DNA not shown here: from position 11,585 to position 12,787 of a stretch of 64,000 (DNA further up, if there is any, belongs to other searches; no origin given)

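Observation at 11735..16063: Tightly coupled sphingolipid-type biosynthetic operon: Spt, candidate ceramide synthase, reductase, SMS-like head-group transferase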

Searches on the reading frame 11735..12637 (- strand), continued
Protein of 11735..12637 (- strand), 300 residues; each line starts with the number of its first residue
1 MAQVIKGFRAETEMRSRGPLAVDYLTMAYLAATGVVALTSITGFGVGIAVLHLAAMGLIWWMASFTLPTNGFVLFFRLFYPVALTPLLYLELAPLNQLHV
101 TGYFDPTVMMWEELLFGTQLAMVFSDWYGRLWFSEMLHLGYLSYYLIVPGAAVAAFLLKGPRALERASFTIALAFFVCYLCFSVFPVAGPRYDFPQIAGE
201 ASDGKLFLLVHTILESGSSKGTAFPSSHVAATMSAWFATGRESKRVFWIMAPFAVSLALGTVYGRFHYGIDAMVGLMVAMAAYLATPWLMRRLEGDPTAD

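Call 55: fold_search(model_id=the predicted structure, library=pdb)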
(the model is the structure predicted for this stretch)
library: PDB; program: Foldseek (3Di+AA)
matches with E <= 10: 123; with E <= 0.001: 0
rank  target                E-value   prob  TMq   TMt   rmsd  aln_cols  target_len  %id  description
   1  9ivc_A                5.7e-02  1.00  0.53  0.48   7.8       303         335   17  Cryo-EM structure of AbA-bound Aur1-Kei1 complex (released 2025-06-18)
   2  5jki                  2.2e-01  0.85  0.30  0.40   9.8       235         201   16  Crystal structure of the first transmembrane PAP2 type phosphatidylglycerolphosphate phosphatase from Bacillus subtilis (released 2017-02-22)
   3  9vj4_A                2.8e-01  0.99  0.49  0.52   7.4       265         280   16  Structure of a membrane-bound inositol phosphorylceramide synthase and ceramide complex (released 2026-03-11)
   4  5jwy                  5.2e-01  0.28  0.24  0.27  20.8       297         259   14  Structure of lipid phosphate phosphatase PgpB complex with PE (released 2016-07-20)
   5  2gs4_A                6.8e-01  0.18  0.18  0.28  14.2       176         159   13  The crystal structure of the E.coli stress protein YciF. (released 2006-10-17)
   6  9gs5_A                7.1e-01  0.08  0.13  0.15  20.1       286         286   12  Cryo-EM structure of human SLC35B1-E33A variant with ADP in outward facing conformation (released 2025-05-21)
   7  4o93_B                8.1e-01  0.08  0.13  0.15  19.8       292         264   14  Crystal structure of Thermus thermophilis transhydrogeanse domain II dimer (released 2014-12-31)
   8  8bm3_A                8.9e-01  0.18  0.23  0.28  19.4       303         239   13  H207A mutant of E. coli PgpB, a PAP2 type phosphatidyl glycerol phosphate and C55-PP phosphatase, in complex with farn (released 2023-11-22)
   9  8ijq_A                1.0e+00  0.91  0.35  0.39   9.3       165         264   13  The cryo-EM structure of human sphingomyelin synthase-related protein in complex with ceramide (released 2024-02-28)
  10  7tpg_B                1.3e+00  0.06  0.15  0.12  20.8       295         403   12  Single-Particle Cryo-EM Structure of the WaaL O-antigen ligase in its ligand bound state (released 2022-04-06)
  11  4o9p_B                1.8e+00  0.04  0.13  0.14  20.4       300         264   13  Crystal structure of Thermus thermophilis transhydrogeanse domain II dimer SeMet derivative (released 2014-06-11)
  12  6ob6_A                2.5e+00  0.04  0.14  0.12  19.9       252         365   18  Human equilibrative nucleoside transporter-1, S-(4-nitrobenzyl)-6-thioinosine bound, merohedrally twinned (released 2019-07-03)
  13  3mvu                  2.7e+00  0.06  0.15  0.18  15.8       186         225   13  Crystal structure of a TenA family transcription regulator (TM1040_3656) from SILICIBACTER SP. TM1040 at 1.80 A resoluti (released 2010-05-26)
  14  6t1z                  2.7e+00  0.06  0.14  0.12  15.6       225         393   11  LmrP from L. lactis, in an outward-open conformation, bound to Hoechst 33342 (released 2020-07-29)
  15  8ipt_A                2.7e+00  0.03  0.15  0.09  27.8       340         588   13  Cryo-EM structure of heme transporter CydDC from Escherichia coli in the occluded ATP bound state (released 2023-06-14)
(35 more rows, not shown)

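Call 71: search_protein_representatives(protein=window:11735-12637:-)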
Query: 300 residues. Proteins with E-value up to 0.001 (for the whole library): 2289; up to 1e-10: 974; up to 1e-30: 82. The best 150 are listed.
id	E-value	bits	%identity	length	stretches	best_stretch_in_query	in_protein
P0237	4.6e-91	321.9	78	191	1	1-191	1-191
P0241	2.4e-75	270.3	51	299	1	20-294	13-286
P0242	1.1e-70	254.9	47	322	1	11-289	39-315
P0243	1.0e-45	173.0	37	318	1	23-293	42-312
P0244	7.6e-44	166.9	39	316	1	21-293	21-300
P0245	3.0e-43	164.9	38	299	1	7-291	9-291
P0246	4.6e-43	164.3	37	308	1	15-293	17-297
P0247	2.3e-42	162.0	37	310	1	22-295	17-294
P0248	2.8e-41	158.4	36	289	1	20-288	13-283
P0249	1.0e-40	156.6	42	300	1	69-292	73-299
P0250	1.1e-39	153.2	38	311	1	9-296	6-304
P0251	4.7e-39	151.1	36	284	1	20-289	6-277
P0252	8.9e-38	146.9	37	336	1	13-287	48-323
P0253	9.0e-38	146.9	40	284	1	42-295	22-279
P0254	2.4e-37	145.5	36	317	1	40-285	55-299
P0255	2.6e-37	145.4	37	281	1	21-282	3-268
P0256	5.8e-37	144.3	38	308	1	22-293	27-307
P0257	6.3e-37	144.1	34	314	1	16-295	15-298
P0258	7.5e-37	143.9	37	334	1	15-294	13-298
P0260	2.6e-36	142.1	42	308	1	19-286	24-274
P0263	4.3e-36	141.4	37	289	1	21-298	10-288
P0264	5.5e-36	141.1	37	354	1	15-293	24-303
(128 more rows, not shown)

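Call 72: list_cluster_members(proteins=[P0241, P0242, P0243, P0244, P0245, P0246, P0247, P0248, P0250, P0251])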
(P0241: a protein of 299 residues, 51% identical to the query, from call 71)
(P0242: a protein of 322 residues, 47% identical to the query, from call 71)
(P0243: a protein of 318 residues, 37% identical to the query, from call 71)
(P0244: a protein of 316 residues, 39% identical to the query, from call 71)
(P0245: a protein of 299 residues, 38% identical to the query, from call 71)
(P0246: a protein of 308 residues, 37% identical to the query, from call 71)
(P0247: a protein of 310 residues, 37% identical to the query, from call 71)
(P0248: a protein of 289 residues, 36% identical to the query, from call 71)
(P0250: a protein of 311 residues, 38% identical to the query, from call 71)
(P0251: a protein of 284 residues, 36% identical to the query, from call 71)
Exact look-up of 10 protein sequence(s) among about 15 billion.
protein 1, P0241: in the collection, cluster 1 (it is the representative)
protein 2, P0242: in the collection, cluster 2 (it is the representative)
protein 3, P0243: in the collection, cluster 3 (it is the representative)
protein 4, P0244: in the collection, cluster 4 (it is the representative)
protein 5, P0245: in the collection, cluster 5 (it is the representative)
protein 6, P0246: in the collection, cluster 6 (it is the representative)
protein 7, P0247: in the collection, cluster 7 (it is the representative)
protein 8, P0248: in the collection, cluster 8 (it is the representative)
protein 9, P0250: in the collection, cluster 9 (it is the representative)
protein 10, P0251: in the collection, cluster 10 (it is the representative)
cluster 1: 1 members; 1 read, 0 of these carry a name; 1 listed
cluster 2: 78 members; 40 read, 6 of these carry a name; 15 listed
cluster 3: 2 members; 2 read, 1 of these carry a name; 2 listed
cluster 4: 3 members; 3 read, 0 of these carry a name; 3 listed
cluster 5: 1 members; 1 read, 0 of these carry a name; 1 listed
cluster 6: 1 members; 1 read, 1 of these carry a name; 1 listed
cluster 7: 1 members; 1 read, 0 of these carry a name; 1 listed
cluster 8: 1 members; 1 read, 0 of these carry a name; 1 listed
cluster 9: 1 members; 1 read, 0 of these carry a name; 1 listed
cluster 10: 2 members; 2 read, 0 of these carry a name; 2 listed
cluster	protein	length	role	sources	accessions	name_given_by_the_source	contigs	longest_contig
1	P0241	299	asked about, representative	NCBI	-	-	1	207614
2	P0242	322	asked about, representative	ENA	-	-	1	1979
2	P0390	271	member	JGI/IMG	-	hypothetical protein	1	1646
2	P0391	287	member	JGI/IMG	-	hypothetical protein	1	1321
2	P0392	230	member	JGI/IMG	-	hypothetical protein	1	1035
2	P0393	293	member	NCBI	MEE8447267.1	MAG: phosphatase PAP2 family protein [Gemmatimonadota bacterium]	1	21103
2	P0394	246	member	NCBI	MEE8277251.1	MAG: phosphatase PAP2 family protein, partial [Thermoanaerobaculia bacterium]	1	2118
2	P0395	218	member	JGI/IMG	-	hypothetical protein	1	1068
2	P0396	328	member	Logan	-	-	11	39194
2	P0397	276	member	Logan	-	-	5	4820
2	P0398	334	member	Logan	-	-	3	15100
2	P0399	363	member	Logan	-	-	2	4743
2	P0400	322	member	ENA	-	-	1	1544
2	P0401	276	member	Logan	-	-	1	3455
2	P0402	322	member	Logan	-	-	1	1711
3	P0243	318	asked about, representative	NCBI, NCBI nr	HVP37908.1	MAG TPA: phosphatase PAP2 family protein [Candidatus Saccharimonadales bacterium] | phosphatase PAP2 family protein [Candidatus Saccharimonadales bacterium]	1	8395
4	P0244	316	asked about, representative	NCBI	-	-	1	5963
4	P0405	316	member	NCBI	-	-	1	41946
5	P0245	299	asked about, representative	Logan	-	-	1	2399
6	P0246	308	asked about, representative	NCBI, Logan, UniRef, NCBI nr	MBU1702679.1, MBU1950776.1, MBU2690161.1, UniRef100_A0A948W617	MAG: phosphatase PAP2 family protein [Candidatus Eisenbacteria bacterium] | Phosphatase PAP2 family protein n=1 Tax=Eiseniibacteriota bacterium TaxID=2212470 ... | phosphatase PAP2 family protein [Candidatus Eisenbacteria bacterium]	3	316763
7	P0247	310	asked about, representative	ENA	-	-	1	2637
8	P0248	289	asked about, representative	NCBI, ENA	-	-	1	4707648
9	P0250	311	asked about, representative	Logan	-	-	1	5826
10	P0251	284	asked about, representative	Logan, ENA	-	-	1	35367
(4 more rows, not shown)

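Call 73: find_encoding_contigs(protein=P0248, flank=8000, max_places=2)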
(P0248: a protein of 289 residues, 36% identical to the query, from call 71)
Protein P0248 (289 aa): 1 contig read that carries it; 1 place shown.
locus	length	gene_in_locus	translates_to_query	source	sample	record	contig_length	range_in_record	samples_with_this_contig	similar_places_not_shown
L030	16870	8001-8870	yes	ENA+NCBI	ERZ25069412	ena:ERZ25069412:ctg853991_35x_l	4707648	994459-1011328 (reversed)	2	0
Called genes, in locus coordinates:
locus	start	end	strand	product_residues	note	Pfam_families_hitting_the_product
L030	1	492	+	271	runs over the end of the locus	PF05721:PhyH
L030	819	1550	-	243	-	PF02596:DUF169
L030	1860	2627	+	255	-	PF03328:HpcH_HpaI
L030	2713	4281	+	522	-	PF02142:MGS, PF01808:AICARFT_IMPCHas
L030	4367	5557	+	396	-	PF00465:Fe-ADH, PF13685:Fe-ADH_2, PF25137:ADH_Fe_C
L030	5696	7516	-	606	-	PF13941:MutL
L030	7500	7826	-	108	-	-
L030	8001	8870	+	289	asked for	PF14378:PAP2_3, PF01569:PAP2 (weak)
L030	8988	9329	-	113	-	-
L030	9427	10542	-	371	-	PF02625:XdhC_CoxI, PF13478:XdhC_C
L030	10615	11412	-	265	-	-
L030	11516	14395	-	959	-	-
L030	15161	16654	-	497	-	PF00478:IMPDH, PF00571:CBS, PF03060:NMO, PF01070:FMN_dh (weak)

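Call 74: find_encoding_contigs(protein=P0246, flank=8000, max_places=2)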
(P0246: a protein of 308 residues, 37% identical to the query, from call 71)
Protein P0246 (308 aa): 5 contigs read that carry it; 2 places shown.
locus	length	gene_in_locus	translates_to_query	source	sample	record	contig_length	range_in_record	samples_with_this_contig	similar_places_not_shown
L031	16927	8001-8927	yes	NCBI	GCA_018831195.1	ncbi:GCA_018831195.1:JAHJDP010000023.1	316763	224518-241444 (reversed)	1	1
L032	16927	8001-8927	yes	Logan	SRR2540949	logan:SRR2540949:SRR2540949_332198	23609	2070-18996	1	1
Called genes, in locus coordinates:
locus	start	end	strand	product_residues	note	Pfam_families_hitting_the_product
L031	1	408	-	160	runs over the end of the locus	-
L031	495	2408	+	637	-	PF01019:G_glu_transpept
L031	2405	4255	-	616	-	PF11028:TMEM260_N, PF28495:TMEM260_2 (weak)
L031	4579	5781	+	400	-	PF00155:Aminotran_1_2, PF01212:Beta_elim_lyase (weak)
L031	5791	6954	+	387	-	-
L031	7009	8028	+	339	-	PF01073:3Beta_HSD, PF01370:Epimerase, PF02719:Polysacc_synt_2 (faint), PF04321:RmlD_sub_bind, PF05368:NmrA (weak), PF07993:NAD_binding_4 (faint), PF13460:NAD_binding_10, PF16363:GDP_Man_Dehyd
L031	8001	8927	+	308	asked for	PF14378:PAP2_3, PF01569:PAP2 (weak)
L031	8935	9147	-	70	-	PF07690:MFS_1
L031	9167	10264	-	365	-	PF00083:Sugar_tr (weak), PF07690:MFS_1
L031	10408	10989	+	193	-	PF13860:FlgD_ig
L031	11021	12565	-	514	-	-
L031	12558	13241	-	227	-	PF00730:HhH-GPD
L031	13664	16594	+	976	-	PF04389:Peptidase_M28, PF01546:Peptidase_M20 (faint), PF20773:InhA-like_MAM (weak), PF13860:FlgD_ig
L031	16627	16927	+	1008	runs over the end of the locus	PF08126:Propeptide_C25, PF01364:Peptidase_C25, PF03785:Peptidase_C25_C, PF13860:FlgD_ig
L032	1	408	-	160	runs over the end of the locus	-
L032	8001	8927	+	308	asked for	PF14378:PAP2_3, PF01569:PAP2 (weak)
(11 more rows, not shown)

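Call 75: find_encoding_contigs(protein=P0241, flank=7000, max_places=1)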
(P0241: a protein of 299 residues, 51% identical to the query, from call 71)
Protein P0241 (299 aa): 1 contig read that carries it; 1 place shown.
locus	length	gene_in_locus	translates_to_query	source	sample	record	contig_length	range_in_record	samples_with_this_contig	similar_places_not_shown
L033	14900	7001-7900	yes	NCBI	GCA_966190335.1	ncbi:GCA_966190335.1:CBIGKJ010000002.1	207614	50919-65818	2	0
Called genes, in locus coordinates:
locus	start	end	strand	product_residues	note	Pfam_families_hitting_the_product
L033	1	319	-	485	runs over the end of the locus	PF01134:GIDA (faint), PF01262:AlaDh_PNT_C (faint), PF01266:DAO (faint), PF07992:Pyr_redox_2, PF13738:Pyr_redox_3 (faint), PF00070:Pyr_redox, PF02852:Pyr_redox_dim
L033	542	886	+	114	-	-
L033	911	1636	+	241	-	PF11376:DUF3179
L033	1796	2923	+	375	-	PF01457:Peptidase_M8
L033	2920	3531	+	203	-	-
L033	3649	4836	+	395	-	PF00155:Aminotran_1_2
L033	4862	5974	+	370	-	PF00583:Acetyltransf_1 (faint)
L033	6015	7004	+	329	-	PF00106:adh_short (weak), PF01073:3Beta_HSD, PF01370:Epimerase, PF02719:Polysacc_synt_2, PF04321:RmlD_sub_bind, PF05368:NmrA, PF13460:NAD_binding_10, PF16363:GDP_Man_Dehyd (weak), +1 more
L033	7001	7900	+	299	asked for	PF14378:PAP2_3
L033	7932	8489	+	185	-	PF07638:Sigma70_ECF (weak), PF04542:Sigma70_r2, PF08281:Sigma70_r4_2, PF04545:Sigma70_r4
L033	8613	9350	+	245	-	-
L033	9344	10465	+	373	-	PF00595:PDZ, PF13180:PDZ_2, PF17820:PDZ_6, PF13180:PDZ_2, PF00595:PDZ (weak), PF17820:PDZ_6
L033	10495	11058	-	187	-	PF16694:Cytochrome_P460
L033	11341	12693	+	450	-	PF02812:ELFV_dehydrog_N, PF00208:ELFV_dehydrog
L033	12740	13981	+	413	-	PF00180:Iso_dh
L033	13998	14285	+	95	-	PF00583:Acetyltransf_1 (weak), PF14542:Acetyltransf_CG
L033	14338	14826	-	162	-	PF09969:DUF2203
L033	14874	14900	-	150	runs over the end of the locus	PF13279:4HBT_2, PF03061:4HBT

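Call 76: find_encoding_contigs(protein=P0405, flank=7000, max_places=1)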
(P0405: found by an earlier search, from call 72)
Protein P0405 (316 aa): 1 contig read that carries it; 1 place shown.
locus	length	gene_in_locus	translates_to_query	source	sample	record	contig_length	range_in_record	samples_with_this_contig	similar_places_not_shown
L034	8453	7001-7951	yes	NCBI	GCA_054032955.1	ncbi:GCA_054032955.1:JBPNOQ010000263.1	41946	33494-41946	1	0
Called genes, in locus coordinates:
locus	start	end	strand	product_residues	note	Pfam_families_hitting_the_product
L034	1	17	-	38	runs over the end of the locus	-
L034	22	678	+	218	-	-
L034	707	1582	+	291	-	PF02737:3HCDH_N, PF00725:3HCDH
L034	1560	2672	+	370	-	PF00730:HhH-GPD, PF00633:HHH (weak), PF14815:NUDIX_4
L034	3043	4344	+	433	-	PF03952:Enolase_N, PF00113:Enolase_C, PF13378:MR_MLE_C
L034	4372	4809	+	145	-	-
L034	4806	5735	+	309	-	PF07837:FTCD_N, PF02971:FTCD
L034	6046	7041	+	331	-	PF01073:3Beta_HSD, PF01370:Epimerase, PF04321:RmlD_sub_bind, PF05368:NmrA, PF16363:GDP_Man_Dehyd, PF07993:NAD_binding_4, PF13460:NAD_binding_10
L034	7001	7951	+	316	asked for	PF14378:PAP2_3, PF01569:PAP2 (weak)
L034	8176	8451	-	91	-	?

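Call 77: find_encoding_contigs(protein=P0251, flank=7000, max_places=1)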
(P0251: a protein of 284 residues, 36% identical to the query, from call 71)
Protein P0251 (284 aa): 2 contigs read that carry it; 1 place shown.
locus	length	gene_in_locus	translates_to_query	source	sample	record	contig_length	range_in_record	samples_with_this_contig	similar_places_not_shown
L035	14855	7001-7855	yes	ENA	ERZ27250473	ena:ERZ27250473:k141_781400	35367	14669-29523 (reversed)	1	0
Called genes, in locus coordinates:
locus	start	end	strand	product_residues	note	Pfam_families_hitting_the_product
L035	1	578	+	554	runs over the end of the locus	PF01642:MM_CoA_mutase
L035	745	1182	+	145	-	PF02310:B12-binding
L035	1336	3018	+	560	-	PF04675:DNA_ligase_A_N, PF01068:DNA_ligase_A_M, PF09414:RNA_ligase (weak), PF04679:DNA_ligase_A_C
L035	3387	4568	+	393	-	PF00155:Aminotran_1_2, PF01053:Cys_Met_Meta_PP, PF01212:Beta_elim_lyase (weak)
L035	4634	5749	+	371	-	-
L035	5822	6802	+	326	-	PF01073:3Beta_HSD, PF01370:Epimerase, PF02719:Polysacc_synt_2, PF04321:RmlD_sub_bind, PF05368:NmrA, PF13460:NAD_binding_10, PF16363:GDP_Man_Dehyd, PF07993:NAD_binding_4, +1 more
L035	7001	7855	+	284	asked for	PF14378:PAP2_3, PF01569:PAP2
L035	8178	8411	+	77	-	PF01402:RHH_1 (faint), PF21432:56B_RHH (faint)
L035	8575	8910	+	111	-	PF01850:PIN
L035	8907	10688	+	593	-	PF02511:Thy1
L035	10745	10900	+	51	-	-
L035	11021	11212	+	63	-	PF02604:PhdYeFM_antitox (faint), PF18506:RelB-like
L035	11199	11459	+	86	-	PF05016:ParE_toxin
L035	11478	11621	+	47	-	-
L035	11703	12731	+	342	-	PF09997:DUF2238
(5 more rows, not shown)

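Call 78: find_encoding_contigs(protein=P0243, flank=7000, max_places=1)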
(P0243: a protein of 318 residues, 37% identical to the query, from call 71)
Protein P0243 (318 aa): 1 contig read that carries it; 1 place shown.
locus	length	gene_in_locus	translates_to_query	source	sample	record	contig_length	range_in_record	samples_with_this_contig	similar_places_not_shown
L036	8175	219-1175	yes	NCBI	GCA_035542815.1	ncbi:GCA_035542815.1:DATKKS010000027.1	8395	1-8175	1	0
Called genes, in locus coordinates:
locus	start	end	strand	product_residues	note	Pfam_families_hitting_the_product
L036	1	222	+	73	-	?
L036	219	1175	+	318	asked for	PF14378:PAP2_3, PF01569:PAP2 (weak)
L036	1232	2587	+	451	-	PF00696:AA_kinase, PF22468:ACT_9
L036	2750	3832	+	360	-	-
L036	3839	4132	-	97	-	-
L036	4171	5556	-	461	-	PF07690:MFS_1, PF00083:Sugar_tr, PF07690:MFS_1 (weak)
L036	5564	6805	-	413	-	PF04551:GcpE, PF26540:GcpE_C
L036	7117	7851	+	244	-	PF01738:DLH, PF00326:Peptidase_S9 (faint), PF08840:BAAT_C (faint)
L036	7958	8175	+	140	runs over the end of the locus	-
